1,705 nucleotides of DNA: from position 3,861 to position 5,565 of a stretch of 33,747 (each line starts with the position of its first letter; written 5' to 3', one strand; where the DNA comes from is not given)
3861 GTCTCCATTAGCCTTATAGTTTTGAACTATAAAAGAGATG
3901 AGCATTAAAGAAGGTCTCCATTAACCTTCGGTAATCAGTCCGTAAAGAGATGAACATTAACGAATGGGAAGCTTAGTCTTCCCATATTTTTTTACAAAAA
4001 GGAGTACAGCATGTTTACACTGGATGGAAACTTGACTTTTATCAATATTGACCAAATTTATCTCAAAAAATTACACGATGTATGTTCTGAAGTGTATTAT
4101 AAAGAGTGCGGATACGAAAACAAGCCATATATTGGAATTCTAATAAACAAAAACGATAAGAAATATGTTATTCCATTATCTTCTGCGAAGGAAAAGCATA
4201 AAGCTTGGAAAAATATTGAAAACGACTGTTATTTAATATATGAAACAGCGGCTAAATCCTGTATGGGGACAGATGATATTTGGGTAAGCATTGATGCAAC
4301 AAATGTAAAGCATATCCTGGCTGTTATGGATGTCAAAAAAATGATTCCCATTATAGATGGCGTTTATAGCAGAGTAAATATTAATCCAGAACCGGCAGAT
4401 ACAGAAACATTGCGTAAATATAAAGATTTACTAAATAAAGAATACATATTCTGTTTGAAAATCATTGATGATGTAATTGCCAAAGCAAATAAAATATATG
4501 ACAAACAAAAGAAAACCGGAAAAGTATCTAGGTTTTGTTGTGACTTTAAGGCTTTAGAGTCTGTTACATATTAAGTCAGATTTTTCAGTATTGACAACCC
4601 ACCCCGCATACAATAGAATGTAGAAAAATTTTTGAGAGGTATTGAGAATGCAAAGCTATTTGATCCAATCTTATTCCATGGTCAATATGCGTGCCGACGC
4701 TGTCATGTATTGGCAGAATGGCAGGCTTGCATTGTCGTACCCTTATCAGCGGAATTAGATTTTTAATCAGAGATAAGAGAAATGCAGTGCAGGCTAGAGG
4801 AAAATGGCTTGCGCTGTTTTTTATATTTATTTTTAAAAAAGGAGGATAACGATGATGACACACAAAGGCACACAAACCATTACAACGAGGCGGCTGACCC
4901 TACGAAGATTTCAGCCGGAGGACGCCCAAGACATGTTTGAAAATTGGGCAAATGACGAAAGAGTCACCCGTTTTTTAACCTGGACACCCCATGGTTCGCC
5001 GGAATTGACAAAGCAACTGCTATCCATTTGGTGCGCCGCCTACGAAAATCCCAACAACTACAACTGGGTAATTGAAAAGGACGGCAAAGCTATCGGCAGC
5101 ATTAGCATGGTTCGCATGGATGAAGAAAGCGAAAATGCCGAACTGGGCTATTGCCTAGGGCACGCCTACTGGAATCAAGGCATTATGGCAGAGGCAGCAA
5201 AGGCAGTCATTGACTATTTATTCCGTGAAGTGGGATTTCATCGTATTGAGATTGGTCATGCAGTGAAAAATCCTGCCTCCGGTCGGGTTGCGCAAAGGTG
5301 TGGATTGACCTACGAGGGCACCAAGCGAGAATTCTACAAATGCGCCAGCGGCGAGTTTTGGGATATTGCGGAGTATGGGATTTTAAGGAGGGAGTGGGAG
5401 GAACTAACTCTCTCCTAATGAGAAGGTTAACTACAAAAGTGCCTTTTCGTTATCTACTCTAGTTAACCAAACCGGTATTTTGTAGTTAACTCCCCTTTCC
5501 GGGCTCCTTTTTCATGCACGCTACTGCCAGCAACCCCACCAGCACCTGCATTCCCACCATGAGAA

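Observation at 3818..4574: Complete type III toxin-antitoxin (ToxIN/CptIN-like abortive-infection) module in an AT-rich islet next to the rhamnose operon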

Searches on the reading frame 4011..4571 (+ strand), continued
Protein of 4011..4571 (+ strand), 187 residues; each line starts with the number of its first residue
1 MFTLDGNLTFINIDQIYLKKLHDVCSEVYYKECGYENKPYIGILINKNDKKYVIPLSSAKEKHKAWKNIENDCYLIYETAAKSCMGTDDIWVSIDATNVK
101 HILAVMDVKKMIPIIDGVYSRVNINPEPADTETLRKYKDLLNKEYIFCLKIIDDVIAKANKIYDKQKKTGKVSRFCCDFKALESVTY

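Call 36: search_dna_similar(query=window:4011-4571:+, collection=plasmids, mode=protein, max_evalue=0.001, max_rows=20)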
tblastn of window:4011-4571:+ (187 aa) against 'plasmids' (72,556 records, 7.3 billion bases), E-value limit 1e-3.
Records with a match: 177; places in all: 179; records where one place covers at least 80% of the query: 157.
Best place of each record, by identity: <60% 177.
By first word of the organism name: Escherichia 55; Bacillus 41; Staphylococcus 38; Salmonella 11; Enterobacter 10; Clostridium 4; Klebsiella 3; Lactococcus 2; Serratia 2; Lactiplantibacillus 2; and 9 more.
By predicted mobility (MOB-suite, as given by PLSDB): mobilizable 98; conjugative 47; non-mobilizable 32.
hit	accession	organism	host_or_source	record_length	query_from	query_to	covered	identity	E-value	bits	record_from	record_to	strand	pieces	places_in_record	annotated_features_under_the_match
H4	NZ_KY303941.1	Enterococcus faecalis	fecal material of a Blue whale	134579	7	186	96%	45.6%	8e-38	144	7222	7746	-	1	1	type III toxin-antitoxin system ToxN/AbiQ family toxin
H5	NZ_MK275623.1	Clostridium perfringens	neonatal piglet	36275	13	185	93%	37.7%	7e-28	116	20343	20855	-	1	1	type III toxin-antitoxin system ToxN/AbiQ family toxin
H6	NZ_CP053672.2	Lactococcus lactis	farm kitchen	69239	10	185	94%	35.9%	8e-17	84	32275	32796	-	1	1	type III toxin-antitoxin system ToxN/AbiQ family toxin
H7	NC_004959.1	Lactococcus lactis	-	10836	4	184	97%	29.5%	1e-6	55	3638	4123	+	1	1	type III toxin-antitoxin system ToxN/AbiQ family toxin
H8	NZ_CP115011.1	Serratia nevei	dog,pure culture,wound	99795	24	185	87%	31.9%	2e-9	63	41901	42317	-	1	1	type III toxin-antitoxin system ToxN/AbiQ family toxin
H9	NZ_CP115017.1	Serratia nevei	dog,pure culture,urine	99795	24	185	87%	31.9%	2e-9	63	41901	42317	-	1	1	type III toxin-antitoxin system ToxN/AbiQ family toxin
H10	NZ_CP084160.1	Fusobacterium polymorphum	Homo sapiens,Oral cavity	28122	8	187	96%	27.8%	4e-6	53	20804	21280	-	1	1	type III toxin-antitoxin system ToxN/AbiQ family toxin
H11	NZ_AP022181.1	Escherichia coli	-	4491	2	183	97%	27.2%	6e-5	50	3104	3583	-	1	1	type III toxin-antitoxin system ToxN/AbiQ family toxin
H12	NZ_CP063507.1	Escherichia coli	Homo sapiens,rectal swab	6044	8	183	94%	28.1%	2e-5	51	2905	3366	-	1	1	type III toxin-antitoxin system ToxN/AbiQ family toxin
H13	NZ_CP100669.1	Salmonella enterica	Homo sapiens,blood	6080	8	183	94%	28.1%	2e-5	51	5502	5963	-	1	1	type III toxin-antitoxin system ToxN/AbiQ family toxin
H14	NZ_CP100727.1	Salmonella enterica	Homo sapiens,stool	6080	8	183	94%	28.1%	2e-5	51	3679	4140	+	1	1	type III toxin-antitoxin system ToxN/AbiQ family toxin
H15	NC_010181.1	Bacillus mycoides KBAB4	-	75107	7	184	95%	27.6%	4e-7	56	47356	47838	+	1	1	type III toxin-antitoxin system ToxN/AbiQ family toxin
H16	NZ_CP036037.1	Bacillus mycoides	cell culture,soil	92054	7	184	95%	27.6%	5e-7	56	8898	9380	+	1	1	type III toxin-antitoxin system ToxN/AbiQ family toxin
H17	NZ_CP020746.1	Bacillus mycoides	whole organism,soil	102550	7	184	95%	27.6%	5e-7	56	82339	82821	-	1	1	type III toxin-antitoxin system ToxN/AbiQ family toxin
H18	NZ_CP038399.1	Escherichia coli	Homo sapiens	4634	8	183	94%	27.5%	2e-4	48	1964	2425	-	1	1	type III toxin-antitoxin system ToxN/AbiQ family toxin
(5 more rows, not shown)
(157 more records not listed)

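Call 37: get_annotated_region(hit=H4, flank=1500)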
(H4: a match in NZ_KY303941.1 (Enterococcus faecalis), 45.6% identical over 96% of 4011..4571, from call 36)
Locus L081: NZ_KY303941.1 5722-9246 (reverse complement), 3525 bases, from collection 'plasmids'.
description: Enterococcus faecalis strain 3 plasmid pGTC3, complete sequence
organism: Enterococcus faecalis (NCBI taxid 1351)
taxonomy: Bacteria; Bacillota; Bacilli; Lactobacillales; Enterococcaceae; Enterococcus; Enterococcus faecalis
host: -; source: fecal material of a Blue whale; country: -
typing (MOB-suite, as given by PLSDB): conjugative; replicon rep_cluster_181; relaxase MOBP,MOBP; mating-pair formation MPF_T
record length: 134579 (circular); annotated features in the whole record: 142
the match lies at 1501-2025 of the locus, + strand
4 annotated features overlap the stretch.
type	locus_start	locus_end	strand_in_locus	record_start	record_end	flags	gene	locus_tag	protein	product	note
CDS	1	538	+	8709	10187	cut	-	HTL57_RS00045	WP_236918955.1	IS1182 family transposase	-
CDS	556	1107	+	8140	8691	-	-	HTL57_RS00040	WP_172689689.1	thermonuclease family protein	-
CDS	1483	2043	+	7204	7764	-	-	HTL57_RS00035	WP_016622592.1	type III toxin-antitoxin system ToxN/AbiQ family toxin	-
CDS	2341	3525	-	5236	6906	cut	-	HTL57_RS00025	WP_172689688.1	recombinase family protein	GO:0006310 - DNA recombination [Evidence IEA]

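Call 38: get_annotated_region(hit=H5, flank=1500)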
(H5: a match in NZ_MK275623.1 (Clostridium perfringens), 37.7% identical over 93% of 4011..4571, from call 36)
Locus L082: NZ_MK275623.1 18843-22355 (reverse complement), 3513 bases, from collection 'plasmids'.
description: Clostridium perfringens strain JXJA17 plasmid p5, complete sequence
organism: Clostridium perfringens (NCBI taxid 1502)
taxonomy: Bacteria; Bacillota; Clostridia; Eubacteriales; Clostridiaceae; Clostridium; Clostridium perfringens
host: -; source: neonatal piglet; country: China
typing (MOB-suite, as given by PLSDB): non-mobilizable
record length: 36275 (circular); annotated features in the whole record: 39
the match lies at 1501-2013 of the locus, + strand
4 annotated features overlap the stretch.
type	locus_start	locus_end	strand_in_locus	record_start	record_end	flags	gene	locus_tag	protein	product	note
CDS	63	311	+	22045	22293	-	-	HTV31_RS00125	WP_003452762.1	hypothetical protein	-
CDS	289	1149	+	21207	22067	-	-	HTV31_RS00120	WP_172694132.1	hypothetical protein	-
CDS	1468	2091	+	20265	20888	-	-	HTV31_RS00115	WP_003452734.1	type III toxin-antitoxin system ToxN/AbiQ family toxin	-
CDS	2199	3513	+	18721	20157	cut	-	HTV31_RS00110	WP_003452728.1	SEFIR domain-containing protein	-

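Call 39: get_annotated_region(hit=H1, flank=5700)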
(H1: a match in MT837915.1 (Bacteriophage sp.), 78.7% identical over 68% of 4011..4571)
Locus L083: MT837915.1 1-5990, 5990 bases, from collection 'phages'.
description: UNVERIFIED: Bacteriophage sp. clone scaffold_6121 genomic sequence.
organism: Bacteriophage sp. (NCBI taxid 38018)
taxonomy: Viruses
host: -; source: human fecal samples; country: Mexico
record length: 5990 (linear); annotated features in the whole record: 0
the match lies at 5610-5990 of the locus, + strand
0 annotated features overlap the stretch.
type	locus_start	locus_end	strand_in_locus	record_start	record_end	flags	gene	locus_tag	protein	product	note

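Call 46: find_encoding_contigs(protein=P0121, flank=4000, max_places=6)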
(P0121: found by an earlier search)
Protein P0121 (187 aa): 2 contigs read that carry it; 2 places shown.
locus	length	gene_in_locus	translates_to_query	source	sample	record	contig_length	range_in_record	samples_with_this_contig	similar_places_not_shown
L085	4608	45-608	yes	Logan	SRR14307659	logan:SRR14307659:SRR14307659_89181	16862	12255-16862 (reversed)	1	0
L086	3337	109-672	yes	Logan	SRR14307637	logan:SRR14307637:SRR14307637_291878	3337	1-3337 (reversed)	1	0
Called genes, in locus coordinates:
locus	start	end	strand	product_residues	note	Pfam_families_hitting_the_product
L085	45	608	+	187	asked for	PF13958:ToxN_toxin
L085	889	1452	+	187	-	PF00583:Acetyltransf_1, PF13302:Acetyltransf_3, PF13420:Acetyltransf_4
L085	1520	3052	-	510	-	PF01943:Polysacc_synt, PF01554:MatE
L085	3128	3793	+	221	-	PF00081:Sod_Fe_N, PF02777:Sod_Fe_C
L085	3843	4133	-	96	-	PF04221:RelB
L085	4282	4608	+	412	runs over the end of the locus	-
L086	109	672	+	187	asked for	PF13958:ToxN_toxin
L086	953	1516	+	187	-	PF00583:Acetyltransf_1, PF13302:Acetyltransf_3, PF13420:Acetyltransf_4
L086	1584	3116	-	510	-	PF01943:Polysacc_synt, PF01554:MatE, PF03023:MurJ (weak)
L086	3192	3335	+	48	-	?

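Call 56: predict_structure(alignment_id=A1)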
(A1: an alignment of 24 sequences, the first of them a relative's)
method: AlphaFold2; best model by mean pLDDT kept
length: 187 residues; sequences in the alignment: 24
mean_pLDDT: 91.2   pTM: 0.84
mean pLDDT of the five models: 91.2, 89.8, 89.2, 88.9, 82.1
residues with pLDDT >= 90: 148; 70-90: 32; 50-70: 6; < 50: 1
segments of 3 or more residues with pLDDT < 50: none
pLDDT, mean of each block of 10 residues (from residue 1): 92 93 93 72 88 93 81 90 93 95 94 94 94 93 94 94 93 92 94
secondary structure, 60 per line:
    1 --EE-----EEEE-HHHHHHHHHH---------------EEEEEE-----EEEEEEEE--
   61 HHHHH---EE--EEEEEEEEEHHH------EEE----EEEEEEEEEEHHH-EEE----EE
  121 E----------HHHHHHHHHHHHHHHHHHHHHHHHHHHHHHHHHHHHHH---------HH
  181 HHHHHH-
elements in order: E10-13 H15-24 E40-45 E51-58 H61-65 E73-81 E91-93 E98-107 E112-114 E119-121 H132-169 H179-186

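Call 61: fold_search(model_id=the predicted structure, library=pdb)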
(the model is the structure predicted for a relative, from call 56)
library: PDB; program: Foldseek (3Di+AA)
matches with E <= 10: 271; with E <= 0.001: 4
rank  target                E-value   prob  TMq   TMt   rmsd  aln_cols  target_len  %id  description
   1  2xd0_A                1.0e-08  1.00  0.66  0.75   4.2       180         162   23  A processed non-coding RNA regulates a bacterial antiviral system (released 2011-01-12)
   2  7d8o_A                1.5e-08  1.00  0.64  0.73   4.8       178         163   26  Crystal structure of E. coli ToxIN type III toxin-antitoxin complex (released 2022-01-05)
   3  4ato_A                8.1e-08  1.00  0.67  0.74   4.3       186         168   22  New insights into the mechanism of bacterial Type III toxin-antitoxin systems: selective toxin inhibition by a non-cod (released 2012-12-26)
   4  4glk                  1.0e-07  1.00  0.62  0.70   5.0       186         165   26  Structure and activity of AbiQ, a lactococcal anti-phage endoribonuclease belonging to the type-III toxin-antitoxin syst (released 2013-01-16)
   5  4rmo_A                2.7e-02  0.97  0.43  0.51   8.3       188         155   14  Crystal Structure of the CptIN Type III Toxin-Antitoxin System from Eubacterium rectale (released 2015-09-30)
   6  5co7_B                1.6e-01  0.41  0.22  0.35  12.6       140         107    8  E. coli MazF form III (released 2016-04-06)
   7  4jl2_B                1.7e-01  0.06  0.11  0.06  15.3       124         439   10  Crystal structure of a bacterial fucosidase with a monovalent iminocyclitol inhibitor (released 2014-01-22)
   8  3wiq_A                2.3e-01  0.07  0.14  0.05  15.5       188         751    9  Crystal structure of kojibiose phosphorylase complexed with kojibiose (released 2014-02-05)
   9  2wvs_C                2.3e-01  0.06  0.11  0.06  14.9       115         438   10  Crystal structure of an alpha-L-fucosidase GH29 trapped covalent intermediate from Bacteroides thetaiotaomicron in com (released 2010-02-02)
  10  4hke_A                2.6e-01  0.16  0.20  0.28  12.4       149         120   11  Crystal Structure of MoxT of Bacillus anthracis (released 2013-11-13)
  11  2wvv_C                3.1e-01  0.06  0.11  0.06  14.8       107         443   10  Crystal structure of an alpha-L-fucosidase GH29 from Bacteroides thetaiotaomicron (released 2010-02-02)
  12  5ckb_A                3.5e-01  0.30  0.24  0.38  12.5       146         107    8  E. coli MazF form II (released 2016-04-06)
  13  5yqj_C                3.5e-01  0.06  0.15  0.16  19.5       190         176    7  Crystal structure of the first StARkin domain of Lam4 (released 2018-01-31)
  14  5cr2_C                3.9e-01  0.20  0.21  0.32  13.3       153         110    9  E. coli MazF in complex with single strand DNA substrate analog (released 2016-04-06)
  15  4mzp_E                4.4e-01  0.23  0.25  0.39  12.1       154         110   10  MazF from S. aureus crystal form III, C2221, 2.7 A (released 2014-05-21)
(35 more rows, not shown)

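Call 76: find_related_loci(query=A1, collection=viral_contigs, flank=3000)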
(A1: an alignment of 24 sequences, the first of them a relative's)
Query A1 (187 aa) in viral_contigs; peptide patterns used: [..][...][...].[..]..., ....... (x = any residue, [..] = any of these).
82 stretches matched a pattern; 2 encode a relative of the query (tblastn E <= 1e-3); 2 distinct loci.
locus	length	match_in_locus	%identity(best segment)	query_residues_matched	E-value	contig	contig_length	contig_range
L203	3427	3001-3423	45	7-151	5e-32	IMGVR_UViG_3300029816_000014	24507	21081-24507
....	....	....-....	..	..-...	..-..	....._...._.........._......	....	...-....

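Call 86: search_protein_families(library=pfam, proteins=[L083:932-1267:+, L083:1466-2524:+, L083:2541-3062:+, L083:3073-3435:+, L083:3792-4472:+, L083:4468-5232:+], max_evalue=0.001)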
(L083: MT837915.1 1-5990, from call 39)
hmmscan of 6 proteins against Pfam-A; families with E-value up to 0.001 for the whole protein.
L083:932-1267:+ (112 aa): 0 families

L083:1466-2524:+ (353 aa): 1 family
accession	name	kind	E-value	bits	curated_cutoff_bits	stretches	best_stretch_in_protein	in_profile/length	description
PF14082.12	SduA_C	-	6.3e-21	75.6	27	1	171-345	2-157/159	Shedu protein SduA, C-terminal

L083:2541-3062:+ (174 aa): 1 family
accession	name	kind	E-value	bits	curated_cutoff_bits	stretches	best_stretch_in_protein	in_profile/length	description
PF00857.26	Isochorismatase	-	4.2e-28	99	27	1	2-138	2-153/175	Isochorismatase domain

L083:3073-3435:+ (121 aa): 5 families
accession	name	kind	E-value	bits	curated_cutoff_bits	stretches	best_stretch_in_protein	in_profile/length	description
PF12680.13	SnoaL_2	-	1.6e-15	58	27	1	5-104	1-100/102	SnoaL-like domain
PF07366.18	SnoaL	-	9e-08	32.4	28.4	1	3-90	2-89/126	SnoaL-like polyketide cyclase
PF14534.12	DUF4440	-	1.8e-06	28.8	25.2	1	3-81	3-80/107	Domain of unknown function (DUF4440)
PF13474.12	SnoaL_3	-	0.00031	21.5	22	1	2-79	2-82/121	SnoaL-like domain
PF12893.14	Lumazine_bd_2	-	0.00098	20.3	22.1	0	2-76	7-86/116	Putative lumazine-binding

L083:3792-4472:+ (227 aa): 1 family
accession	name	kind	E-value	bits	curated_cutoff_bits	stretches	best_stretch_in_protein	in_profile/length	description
PF15931.10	DUF4747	-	1.6e-06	28.2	27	1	62-189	125-248/257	Domain of unknown function (DUF4747)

L083:4468-5232:+ (255 aa): 0 families

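Call 89: search_protein_families(library=padloc, alignment_id=A4, max_evalue=0.00001)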
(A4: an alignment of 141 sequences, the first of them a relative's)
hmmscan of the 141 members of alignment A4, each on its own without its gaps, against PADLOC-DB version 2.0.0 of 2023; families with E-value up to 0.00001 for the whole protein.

A. member 1, L001:644-2668:+ (675 aa): 0 families

B. families by the number of members that match (of 141 scanned): 202 families (the first 25 are shown)
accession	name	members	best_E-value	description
PDLC03397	Vsr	3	5.9e-29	Type II nicking endonuclease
PDLC04807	PDC-S02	2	5e-131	-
PDLC04795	PDC-S02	2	1.9e-86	-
PDLC04827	PDC-S02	2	5.9e-84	-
PDLC04810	PDC-S02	2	9.8e-83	-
PDLC04831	PDC-S02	2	7.3e-81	-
PDLC04820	PDC-S02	2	1.2e-79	-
PDLC04822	PDC-S02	2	9.9e-70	-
PDLC04812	PDC-S02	2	4.5e-49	-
PDLC04879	PDC-S05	2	4.9e-47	-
PDLC04802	PDC-S02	2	6e-47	-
PDLC04805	PDC-S02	2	9.3e-43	-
PDLC04797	PDC-S02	2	4.5e-41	-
PDLC04826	PDC-S02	2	1.5e-38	-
PDLC04817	PDC-S02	2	1.6e-35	-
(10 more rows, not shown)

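Call 90: search_protein_families(library=pfam, alignment_id=A4, max_evalue=0.00001)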
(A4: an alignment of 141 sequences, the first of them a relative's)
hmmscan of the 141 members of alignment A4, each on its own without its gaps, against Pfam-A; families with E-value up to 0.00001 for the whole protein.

A. member 1, L001:644-2668:+ (675 aa): 1 family
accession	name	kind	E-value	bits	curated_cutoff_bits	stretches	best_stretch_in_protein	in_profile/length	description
PF02687.27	FtsX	-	1.8e-10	41.4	25.5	1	76-148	6-75/120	FtsX-like permease C-terminal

B. families by the number of members that match (of 141 scanned): 142 families (the first 25 are shown)
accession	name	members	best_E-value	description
PF00380.25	Ribosomal_S9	8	1.1e-51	Ribosomal protein S9/S16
PF07603.17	Lcl_C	4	1.5e-77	Lcl C-terminal domain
PF00009.33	GTP_EFTU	3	1.2e-63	Elongation factor Tu GTP binding domain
PF00793.26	DAHP_synth_1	3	1.1e-44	DAHP synthetase I family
PF03143.23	GTP_EFTU_D3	3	2e-38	Elongation factor Tu C-terminal domain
PF03852.21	Vsr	3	8.1e-34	DNA mismatch endonuclease Vsr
PF03144.31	GTP_EFTU_D2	3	4.9e-21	Elongation factor Tu domain 2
PF00370.27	FGGY_N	3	2.3e-15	FGGY family of carbohydrate kinases, N-terminal domain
PF00128.31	Alpha-amylase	2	1.4e-48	Alpha amylase, catalytic domain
PF17761.7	DUF1016_N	2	9.5e-44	DUF1016 N-terminal domain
PF14253.11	AbiH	2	7.3e-38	Bacteriophage abortive infection AbiH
PF14278.11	TetR_C_8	2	1.7e-35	Transcriptional regulator C-terminal region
PF21247.3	Fic-like_C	2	2.6e-24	Filamentation induced by cAMP protein Fic-like, C-terminal domain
PF13635.12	DUF4143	2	4.8e-22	Domain of unknown function (DUF4143)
PF03466.25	LysR_substrate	2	4.1e-20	LysR substrate binding domain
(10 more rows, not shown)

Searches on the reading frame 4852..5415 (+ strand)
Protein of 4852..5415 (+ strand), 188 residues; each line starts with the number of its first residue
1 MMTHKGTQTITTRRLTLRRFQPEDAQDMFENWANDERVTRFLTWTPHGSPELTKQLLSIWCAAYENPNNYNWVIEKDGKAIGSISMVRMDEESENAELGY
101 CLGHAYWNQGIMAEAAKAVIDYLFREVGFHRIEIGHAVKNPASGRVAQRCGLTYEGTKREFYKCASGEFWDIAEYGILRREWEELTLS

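Call 44: find_encoding_contigs(protein=window:4852-5415:+, flank=4000, max_places=8)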
Protein window:4852-5415:+ (188 aa): 1 contig read that carries it; 1 place shown.
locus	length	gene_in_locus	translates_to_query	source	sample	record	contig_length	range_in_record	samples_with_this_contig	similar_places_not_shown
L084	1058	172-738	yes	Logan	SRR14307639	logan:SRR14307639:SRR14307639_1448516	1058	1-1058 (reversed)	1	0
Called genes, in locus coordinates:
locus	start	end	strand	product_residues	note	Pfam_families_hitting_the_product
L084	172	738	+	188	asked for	PF00583:Acetyltransf_1, PF13302:Acetyltransf_3, PF13420:Acetyltransf_4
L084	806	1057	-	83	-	?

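Call 75: search_protein_families(library=pfam, proteins=[window:4852-5415:+], max_evalue=0.01)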
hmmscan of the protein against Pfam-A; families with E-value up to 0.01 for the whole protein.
window:4852-5415:+ (188 aa): 4 families
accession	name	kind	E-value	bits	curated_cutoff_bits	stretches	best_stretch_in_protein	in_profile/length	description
PF13302.13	Acetyltransf_3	-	1.3e-38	133.3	25.4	1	14-153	1-138/138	Acetyltransferase (GNAT) domain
PF00583.31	Acetyltransf_1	-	3e-14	53.7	20.7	1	49-151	14-115/116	Acetyltransferase (GNAT) family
PF13420.13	Acetyltransf_4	-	1.6e-10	41.6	24.3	1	19-164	3-146/155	Acetyltransferase (GNAT) domain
PF13523.12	Acetyltransf_8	-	8.7e-05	22.6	27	1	25-156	5-141/145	Acetyltransferase (GNAT) domain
